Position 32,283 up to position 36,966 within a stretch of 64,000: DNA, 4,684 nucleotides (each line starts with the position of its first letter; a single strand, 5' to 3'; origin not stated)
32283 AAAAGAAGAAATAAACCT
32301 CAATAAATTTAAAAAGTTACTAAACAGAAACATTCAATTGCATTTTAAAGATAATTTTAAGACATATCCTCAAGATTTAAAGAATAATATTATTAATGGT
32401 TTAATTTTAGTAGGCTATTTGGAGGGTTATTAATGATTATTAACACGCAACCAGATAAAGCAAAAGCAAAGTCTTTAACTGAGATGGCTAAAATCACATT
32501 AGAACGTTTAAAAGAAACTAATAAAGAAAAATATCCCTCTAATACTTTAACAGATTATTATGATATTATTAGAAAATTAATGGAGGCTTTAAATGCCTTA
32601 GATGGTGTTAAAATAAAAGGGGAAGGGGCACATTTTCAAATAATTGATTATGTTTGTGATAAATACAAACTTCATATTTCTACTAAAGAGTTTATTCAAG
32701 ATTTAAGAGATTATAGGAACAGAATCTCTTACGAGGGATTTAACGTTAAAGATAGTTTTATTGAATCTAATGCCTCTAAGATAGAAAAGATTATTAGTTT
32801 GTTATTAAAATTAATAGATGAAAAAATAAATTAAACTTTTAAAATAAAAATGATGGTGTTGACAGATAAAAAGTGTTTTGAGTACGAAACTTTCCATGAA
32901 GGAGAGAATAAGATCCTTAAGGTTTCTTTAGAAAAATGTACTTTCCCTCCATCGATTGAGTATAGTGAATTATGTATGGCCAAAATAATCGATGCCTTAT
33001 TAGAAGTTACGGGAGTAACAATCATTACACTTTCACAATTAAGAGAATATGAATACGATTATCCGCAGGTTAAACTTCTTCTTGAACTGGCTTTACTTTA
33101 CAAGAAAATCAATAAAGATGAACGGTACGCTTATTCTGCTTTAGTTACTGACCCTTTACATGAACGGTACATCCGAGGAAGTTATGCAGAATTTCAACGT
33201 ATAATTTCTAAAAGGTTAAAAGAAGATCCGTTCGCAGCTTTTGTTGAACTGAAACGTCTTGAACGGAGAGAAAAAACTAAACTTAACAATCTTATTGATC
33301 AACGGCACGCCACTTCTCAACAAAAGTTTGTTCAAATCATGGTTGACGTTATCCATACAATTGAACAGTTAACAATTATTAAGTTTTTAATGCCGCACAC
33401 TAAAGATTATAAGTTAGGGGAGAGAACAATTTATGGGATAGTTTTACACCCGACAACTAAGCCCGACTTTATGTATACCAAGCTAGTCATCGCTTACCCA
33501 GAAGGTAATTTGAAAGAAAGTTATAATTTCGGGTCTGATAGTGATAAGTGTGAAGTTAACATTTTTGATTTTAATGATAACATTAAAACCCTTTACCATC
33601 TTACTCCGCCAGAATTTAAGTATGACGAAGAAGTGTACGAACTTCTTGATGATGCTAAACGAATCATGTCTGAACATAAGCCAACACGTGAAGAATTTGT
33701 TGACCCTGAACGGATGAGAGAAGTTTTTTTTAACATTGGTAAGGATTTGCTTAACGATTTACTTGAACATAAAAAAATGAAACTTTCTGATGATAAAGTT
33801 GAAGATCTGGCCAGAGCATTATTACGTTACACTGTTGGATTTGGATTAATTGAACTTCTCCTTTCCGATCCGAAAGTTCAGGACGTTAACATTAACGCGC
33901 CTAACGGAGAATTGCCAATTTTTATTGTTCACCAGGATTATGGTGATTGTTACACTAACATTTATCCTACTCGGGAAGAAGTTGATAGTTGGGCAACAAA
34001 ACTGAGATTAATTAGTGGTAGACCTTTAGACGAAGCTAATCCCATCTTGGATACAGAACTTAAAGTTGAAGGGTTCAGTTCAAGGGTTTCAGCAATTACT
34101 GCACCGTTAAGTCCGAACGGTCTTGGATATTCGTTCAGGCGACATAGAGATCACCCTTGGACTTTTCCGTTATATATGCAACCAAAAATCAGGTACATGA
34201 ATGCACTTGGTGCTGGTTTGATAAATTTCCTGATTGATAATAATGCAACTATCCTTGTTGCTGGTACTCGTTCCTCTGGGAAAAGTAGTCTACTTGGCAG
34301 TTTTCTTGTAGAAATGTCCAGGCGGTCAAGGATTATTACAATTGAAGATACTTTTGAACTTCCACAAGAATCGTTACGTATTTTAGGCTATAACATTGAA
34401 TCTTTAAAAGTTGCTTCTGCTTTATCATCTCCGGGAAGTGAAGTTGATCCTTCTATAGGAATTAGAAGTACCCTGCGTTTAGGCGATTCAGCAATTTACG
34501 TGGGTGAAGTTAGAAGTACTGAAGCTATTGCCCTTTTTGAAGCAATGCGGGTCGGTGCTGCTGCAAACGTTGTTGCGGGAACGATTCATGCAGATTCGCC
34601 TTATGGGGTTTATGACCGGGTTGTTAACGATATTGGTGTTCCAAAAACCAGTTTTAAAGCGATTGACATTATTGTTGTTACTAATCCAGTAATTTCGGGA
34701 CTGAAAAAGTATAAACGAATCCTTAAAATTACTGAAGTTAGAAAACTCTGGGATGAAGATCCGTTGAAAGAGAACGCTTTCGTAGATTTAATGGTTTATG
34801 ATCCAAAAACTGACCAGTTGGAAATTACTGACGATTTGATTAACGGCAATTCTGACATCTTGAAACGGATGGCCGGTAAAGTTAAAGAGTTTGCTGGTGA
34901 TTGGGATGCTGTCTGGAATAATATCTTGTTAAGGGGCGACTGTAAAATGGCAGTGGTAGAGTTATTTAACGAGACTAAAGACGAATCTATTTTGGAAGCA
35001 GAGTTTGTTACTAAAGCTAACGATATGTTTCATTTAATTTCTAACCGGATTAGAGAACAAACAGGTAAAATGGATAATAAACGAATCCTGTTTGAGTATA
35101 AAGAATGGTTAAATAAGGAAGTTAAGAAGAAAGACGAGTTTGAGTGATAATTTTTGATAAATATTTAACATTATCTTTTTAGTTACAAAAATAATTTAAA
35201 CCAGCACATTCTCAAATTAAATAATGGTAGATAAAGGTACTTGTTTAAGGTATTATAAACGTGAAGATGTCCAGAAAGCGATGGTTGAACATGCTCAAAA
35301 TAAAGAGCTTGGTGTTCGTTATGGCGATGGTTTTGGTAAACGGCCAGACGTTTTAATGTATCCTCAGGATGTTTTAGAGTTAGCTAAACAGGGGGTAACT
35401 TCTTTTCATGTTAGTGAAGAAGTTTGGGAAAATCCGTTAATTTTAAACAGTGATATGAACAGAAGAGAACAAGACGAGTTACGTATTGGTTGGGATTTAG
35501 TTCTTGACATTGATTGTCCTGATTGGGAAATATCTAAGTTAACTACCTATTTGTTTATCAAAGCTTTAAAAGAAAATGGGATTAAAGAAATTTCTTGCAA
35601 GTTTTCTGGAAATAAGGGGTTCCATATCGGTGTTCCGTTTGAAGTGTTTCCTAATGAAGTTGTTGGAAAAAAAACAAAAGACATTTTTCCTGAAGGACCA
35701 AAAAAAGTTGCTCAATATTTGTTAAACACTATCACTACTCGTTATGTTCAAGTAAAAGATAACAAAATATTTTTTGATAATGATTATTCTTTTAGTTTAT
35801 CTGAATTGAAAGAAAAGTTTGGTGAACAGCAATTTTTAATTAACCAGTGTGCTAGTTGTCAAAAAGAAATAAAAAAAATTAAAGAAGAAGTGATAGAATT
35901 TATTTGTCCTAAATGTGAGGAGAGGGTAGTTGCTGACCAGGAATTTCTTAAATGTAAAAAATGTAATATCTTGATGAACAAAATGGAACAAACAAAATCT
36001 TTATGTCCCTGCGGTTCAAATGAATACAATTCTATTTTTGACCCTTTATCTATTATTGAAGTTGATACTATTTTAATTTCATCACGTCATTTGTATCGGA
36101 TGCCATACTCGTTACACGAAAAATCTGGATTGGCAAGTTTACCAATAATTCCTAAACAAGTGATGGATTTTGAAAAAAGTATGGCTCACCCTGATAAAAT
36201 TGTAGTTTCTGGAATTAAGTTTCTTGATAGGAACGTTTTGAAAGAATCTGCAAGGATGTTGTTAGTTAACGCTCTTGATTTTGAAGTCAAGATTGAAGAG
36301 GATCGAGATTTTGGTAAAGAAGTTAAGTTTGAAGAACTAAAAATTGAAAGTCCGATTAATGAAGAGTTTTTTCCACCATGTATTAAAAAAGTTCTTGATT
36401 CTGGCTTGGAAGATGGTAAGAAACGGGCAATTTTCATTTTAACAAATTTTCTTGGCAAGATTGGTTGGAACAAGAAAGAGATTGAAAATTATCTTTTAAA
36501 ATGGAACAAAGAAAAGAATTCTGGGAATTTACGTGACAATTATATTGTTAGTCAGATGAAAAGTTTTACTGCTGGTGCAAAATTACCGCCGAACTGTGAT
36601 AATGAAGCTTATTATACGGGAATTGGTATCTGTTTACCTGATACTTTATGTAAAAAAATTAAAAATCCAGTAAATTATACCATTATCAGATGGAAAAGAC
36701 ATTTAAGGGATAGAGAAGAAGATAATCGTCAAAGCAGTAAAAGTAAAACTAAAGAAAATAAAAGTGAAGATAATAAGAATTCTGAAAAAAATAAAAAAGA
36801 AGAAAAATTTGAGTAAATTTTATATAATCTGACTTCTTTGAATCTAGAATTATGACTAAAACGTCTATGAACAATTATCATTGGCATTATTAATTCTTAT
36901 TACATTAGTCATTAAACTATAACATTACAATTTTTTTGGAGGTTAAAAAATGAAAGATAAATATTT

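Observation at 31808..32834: HEPN/MNT toxin-antitoxin-like pair with tandemly duplicated promoter/5' region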

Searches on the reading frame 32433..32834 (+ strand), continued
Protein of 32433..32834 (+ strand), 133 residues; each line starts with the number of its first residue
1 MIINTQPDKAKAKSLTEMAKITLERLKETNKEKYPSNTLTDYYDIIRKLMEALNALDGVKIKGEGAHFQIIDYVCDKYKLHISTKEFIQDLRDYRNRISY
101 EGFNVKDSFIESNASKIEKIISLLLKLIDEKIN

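Call 36: fold_search(model_id=the predicted structure, library=pdb)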
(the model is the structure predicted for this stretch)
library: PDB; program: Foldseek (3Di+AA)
matches with E <= 10: 165; with E <= 0.001: 0
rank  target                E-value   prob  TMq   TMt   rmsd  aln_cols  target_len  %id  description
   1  2hsb                  2.2e-02  1.00  0.57  0.60   4.3       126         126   17  Crystal structure of a hepn domain containing protein (af_0298) from archaeoglobus fulgidus at 1.95 A resolution (released 2006-08-15)
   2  7ae6_B                2.2e-01  0.85  0.46  0.44   6.5       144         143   16  Crystal structure of di-AMPylated HEPN(R102A) toxin (released 2020-12-30)
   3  1ylm_A                2.5e-01  0.96  0.55  0.52   5.0       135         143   11  Structure of Cytosolic Protein of Unknown Function YutE from Bacillus subtilis (released 2005-03-01)
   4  1wol                  5.1e-01  0.93  0.56  0.60   5.0       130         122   12  Crystal Structure of ST0689, an archaeal HEPN homologue (released 2005-11-22)
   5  3o10_A                5.7e-01  0.97  0.66  0.63   4.1       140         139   11  Crystal structure of the HEPN domain from human sacsin (released 2011-03-30)
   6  9min_D                6.6e-01  0.28  0.31  0.32   8.6       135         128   19  Structure of a designed minibinder to NYESO1-A*02:01 (released 2025-08-06)
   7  4nqf_A                7.0e-01  0.87  0.54  0.50   5.5       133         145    9  Crystal structure of HEPN domain protein (released 2014-03-26)
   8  1ufb_A                9.0e-01  0.93  0.64  0.66   4.3       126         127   13  Crystal structure of TT1696 from Thermus thermophilus HB8 (released 2003-11-28)
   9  7bxo_G                1.0e+00  0.93  0.63  0.64   3.8       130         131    6  Crystal structure of the toxin-antitoxin with AMP-PNP (released 2020-09-30)
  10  4nqf_B                1.0e+00  0.80  0.53  0.48   5.6       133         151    9  Crystal structure of HEPN domain protein (released 2014-03-26)
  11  6m6w_H                1.0e+00  0.75  0.51  0.52   4.8       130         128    8  Crystal structure the toxin-antitoxin MntA-HpeT mutant-Y104A (released 2020-09-30)
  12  3o10_C                1.1e+00  0.82  0.60  0.59   4.6       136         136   10  Crystal structure of the HEPN domain from human sacsin (released 2011-03-30)
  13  5yep_C                1.2e+00  0.51  0.45  0.45   6.3       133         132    8  Crystal structure of SO_3166-SO_3165 from Shewanella oneidensis (released 2018-03-28)
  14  6m6u_H                1.2e+00  0.84  0.59  0.60   4.2       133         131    8  Crystal structure the toxin-antitoxin MntA-HpeT mutant-D39ED41E (released 2020-09-30)
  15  1o3u                  1.3e+00  0.91  0.64  0.70   5.4       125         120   16  Crystal structure of an hepn domain protein (tm0613) from thermotoga maritima at 1.75 A resolution (released 2003-04-22)
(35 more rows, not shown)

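Call 37: search_protein_families(library=pfam, alignment_id=A2, max_evalue=0.05)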
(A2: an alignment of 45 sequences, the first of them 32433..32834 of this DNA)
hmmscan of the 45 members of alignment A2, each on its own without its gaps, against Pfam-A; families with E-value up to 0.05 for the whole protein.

A. member 1, window:32433-32834:+ (133 aa): 2 families
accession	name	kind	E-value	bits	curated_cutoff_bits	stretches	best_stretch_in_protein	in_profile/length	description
PF09351.15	DUF1993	-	0.0072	16.8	23.4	1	13-90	54-131/161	Domain of unknown function (DUF1993)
PF08393.18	DHC_N2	-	0.024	13.9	31.9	1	15-130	109-223/403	Dynein heavy chain, N-terminal region 2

B. families by the number of members that match (of 45 scanned): 37 families (the first 25 are shown)
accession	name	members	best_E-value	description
PF05168.19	HEPN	9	9.4e-05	HEPN domain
PF18731.6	HEPN_Swt1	4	0.001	Swt1-like HEPN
PF12948.12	MSP7_C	2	0.0033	MSP7-like protein C-terminal domain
PF18915.5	DUF5667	2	0.016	Domain of unknown function (DUF5667)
PF18765.7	Polbeta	1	1.3e-09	Polymerase beta, Nucleotidyltransferase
PF01909.29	NTP_transf_2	1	5.9e-09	Nucleotidyltransferase domain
PF09659.15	Cas_Csm6_HEPN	1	6.7e-05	Cas_Csm6 HEPN domain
PF22600.2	MTPAP-like_central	1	0.0004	Poly(A) RNA polymerase, mitochondrial-like, central palm domain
PF16782.11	SIL1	1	0.0026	Nucleotide exchange factor SIL1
PF19508.4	DUF6042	1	0.0049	Family of unknown function (DUF6042)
PF09351.15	DUF1993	1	0.0072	Domain of unknown function (DUF1993)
PF05218.19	DUF713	1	0.0097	Protein of unknown function (DUF713)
PF18270.6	Evf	1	0.01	Virulence factor Evf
PF20797.2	HepT-like_2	1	0.011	HepT-like protein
PF01934.22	HepT-like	1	0.012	Ribonuclease HepT-like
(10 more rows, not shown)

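Call 55: find_encoding_contigs(protein=P0116, flank=6000, max_places=1)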
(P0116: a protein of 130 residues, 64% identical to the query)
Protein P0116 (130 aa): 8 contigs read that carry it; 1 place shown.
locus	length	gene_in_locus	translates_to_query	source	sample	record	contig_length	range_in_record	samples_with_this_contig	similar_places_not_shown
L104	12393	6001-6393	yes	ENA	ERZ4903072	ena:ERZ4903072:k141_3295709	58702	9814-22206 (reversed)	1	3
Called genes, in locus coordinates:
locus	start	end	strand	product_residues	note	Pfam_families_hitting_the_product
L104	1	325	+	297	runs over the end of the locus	PF13480:Acetyltransf_6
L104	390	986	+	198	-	PF03167:UDG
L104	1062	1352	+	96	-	PF01157:Ribosomal_L21e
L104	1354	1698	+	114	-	PF03874:RNA_pol_Rpb4 (weak)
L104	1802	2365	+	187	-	PF04919:DUF655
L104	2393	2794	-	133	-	-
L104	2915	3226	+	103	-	-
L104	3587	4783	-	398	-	PF04894:Nre_N, PF04895:Nre_C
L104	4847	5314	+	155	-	-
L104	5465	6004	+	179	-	PF01909:NTP_transf_2, PF18765:Polbeta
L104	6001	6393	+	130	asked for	-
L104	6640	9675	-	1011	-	PF04055:Radical_SAM (faint), PF00266:Aminotran_5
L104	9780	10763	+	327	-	PF01047:MarR (faint), PF13404:HTH_AsnC-type, PF13412:HTH_24, PF13404:HTH_AsnC-type, PF13412:HTH_24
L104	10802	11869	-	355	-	PF04607:RelA_SpoT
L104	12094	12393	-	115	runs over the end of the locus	-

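Call 56: find_encoding_contigs(protein=P0083, flank=6000, max_places=1)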
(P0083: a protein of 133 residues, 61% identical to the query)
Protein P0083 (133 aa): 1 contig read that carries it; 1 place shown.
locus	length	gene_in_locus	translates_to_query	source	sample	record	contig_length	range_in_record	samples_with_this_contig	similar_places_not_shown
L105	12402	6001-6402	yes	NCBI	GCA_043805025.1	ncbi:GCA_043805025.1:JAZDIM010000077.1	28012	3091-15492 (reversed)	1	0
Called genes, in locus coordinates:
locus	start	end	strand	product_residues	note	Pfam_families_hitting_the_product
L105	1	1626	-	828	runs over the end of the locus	PF01364:Peptidase_C25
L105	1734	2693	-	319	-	PF03773:ArsP_1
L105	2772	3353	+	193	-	PF01769:MgtE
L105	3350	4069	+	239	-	PF01769:MgtE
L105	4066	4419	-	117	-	-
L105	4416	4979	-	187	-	PF01725:Ham1p_like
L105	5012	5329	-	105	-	PF18898:DUF5654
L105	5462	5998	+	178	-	PF01909:NTP_transf_2, PF18765:Polbeta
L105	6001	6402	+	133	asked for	-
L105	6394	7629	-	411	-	PF01909:NTP_transf_2 (faint), PF09249:tRNA_NucTransf2, PF21133:CAA_C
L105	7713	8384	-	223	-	PF00224:PK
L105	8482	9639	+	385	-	-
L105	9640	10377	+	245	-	PF02535:Zip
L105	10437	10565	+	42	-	-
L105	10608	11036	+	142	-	-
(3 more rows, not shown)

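Call 57: find_encoding_contigs(protein=P0102, flank=6000, max_places=1)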
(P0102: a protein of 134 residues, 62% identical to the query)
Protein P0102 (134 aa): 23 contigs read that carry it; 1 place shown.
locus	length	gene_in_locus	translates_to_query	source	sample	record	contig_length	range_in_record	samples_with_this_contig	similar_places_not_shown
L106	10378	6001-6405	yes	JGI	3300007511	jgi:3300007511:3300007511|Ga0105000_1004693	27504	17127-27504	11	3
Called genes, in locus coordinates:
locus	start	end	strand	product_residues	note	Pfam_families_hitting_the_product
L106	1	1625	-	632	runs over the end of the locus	PF01078:Mg_chelatase (weak), PF13401:AAA_22 (faint), PF00004:AAA (faint), PF07728:AAA_5 (faint), PF00158:Sigma54_activat, PF20436:LonB_AAA-LID, PF05362:Lon_C, PF13541:ChlI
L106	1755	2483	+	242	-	-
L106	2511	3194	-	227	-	PF01255:Prenyltransf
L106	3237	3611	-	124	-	-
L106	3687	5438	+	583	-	PF23613:ELP3_N, PF04055:Radical_SAM, PF00583:Acetyltransf_1 (faint), PF16199:Radical_SAM_C, PF13673:Acetyltransf_10 (weak)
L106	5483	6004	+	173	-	PF01909:NTP_transf_2, PF18765:Polbeta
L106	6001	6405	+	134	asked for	-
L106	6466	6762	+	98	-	PF02680:DUF211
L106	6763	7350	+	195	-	PF01988:VIT1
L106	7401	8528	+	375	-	-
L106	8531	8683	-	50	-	-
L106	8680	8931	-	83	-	-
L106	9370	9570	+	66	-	-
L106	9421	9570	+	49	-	-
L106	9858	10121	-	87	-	-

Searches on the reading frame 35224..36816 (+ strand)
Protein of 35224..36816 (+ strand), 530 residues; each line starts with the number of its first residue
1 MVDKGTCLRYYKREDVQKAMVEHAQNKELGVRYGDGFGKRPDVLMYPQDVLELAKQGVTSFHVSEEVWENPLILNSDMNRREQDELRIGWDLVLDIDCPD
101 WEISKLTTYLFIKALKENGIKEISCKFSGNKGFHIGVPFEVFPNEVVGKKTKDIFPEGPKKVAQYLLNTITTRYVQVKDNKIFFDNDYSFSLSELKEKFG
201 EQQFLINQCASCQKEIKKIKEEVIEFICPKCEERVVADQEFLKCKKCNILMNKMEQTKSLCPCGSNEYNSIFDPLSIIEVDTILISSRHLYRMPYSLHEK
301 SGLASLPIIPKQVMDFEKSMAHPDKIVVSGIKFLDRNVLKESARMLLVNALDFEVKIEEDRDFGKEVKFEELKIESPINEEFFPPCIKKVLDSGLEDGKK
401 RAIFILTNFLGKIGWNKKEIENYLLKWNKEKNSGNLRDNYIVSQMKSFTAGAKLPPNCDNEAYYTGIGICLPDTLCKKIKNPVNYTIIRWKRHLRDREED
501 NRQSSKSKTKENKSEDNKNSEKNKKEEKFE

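Call 9: search_protein_families(library=ncbifam, proteins=[window:35224-36816:+], max_evalue=0.1)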
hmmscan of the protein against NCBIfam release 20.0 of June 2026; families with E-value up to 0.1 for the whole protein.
window:35224-36816:+ (530 aa): 11 families
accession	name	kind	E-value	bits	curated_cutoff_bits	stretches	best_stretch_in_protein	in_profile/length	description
NF002588.0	PRK02249.1-2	equivalog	1.3e-10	41.2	439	1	375-516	220-356/360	DNA primase regulatory subunit PriL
NF002591.0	PRK02249.1-5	equivalog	1.1e-08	34.7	479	1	376-510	218-349/351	DNA primase regulatory subunit PriL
NF003051.0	PRK03968.1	equivalog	1.7e-07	30.7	431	2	368-410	234-276/406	DNA primase large subunit PriL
NF002589.0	PRK02249.1-3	equivalog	9.1e-07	28.8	339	1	338-485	182-337/348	DNA primase regulatory subunit PriL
NF002590.0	PRK02249.1-4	equivalog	1.1e-06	28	459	1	379-505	227-351/358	DNA primase regulatory subunit PriL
TIGR00335.1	primase_sml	equivalog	1.5e-06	27.9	143.5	1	98-309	115-303/324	DNA primase catalytic subunit PriS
TIGR02778.1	ligD_pol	equivalog_domain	0.0001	22.1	214.7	1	49-185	89-210/245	non-homologous end-joining DNA ligase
NF011481.0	PRK14890.1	equivalog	0.00043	20.3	61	1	204-236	7-38/61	putative Zn-ribbon RNA-binding protein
NF033412.1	primase_PriX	equivalog_domain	0.00049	20.4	50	1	387-458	6-83/102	DNA primase noncatalytic subunit PriX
NF001641.0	PRK00419.1-3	equivalog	0.0027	16.8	326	0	278-312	226-260/323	DNA primase small subunit PriS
TIGR02605.1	CxxC_CxxC_SSSS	subfamily_domain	0.048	13.7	31.3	0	243-273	7-42/52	FmdB family zinc ribbon protein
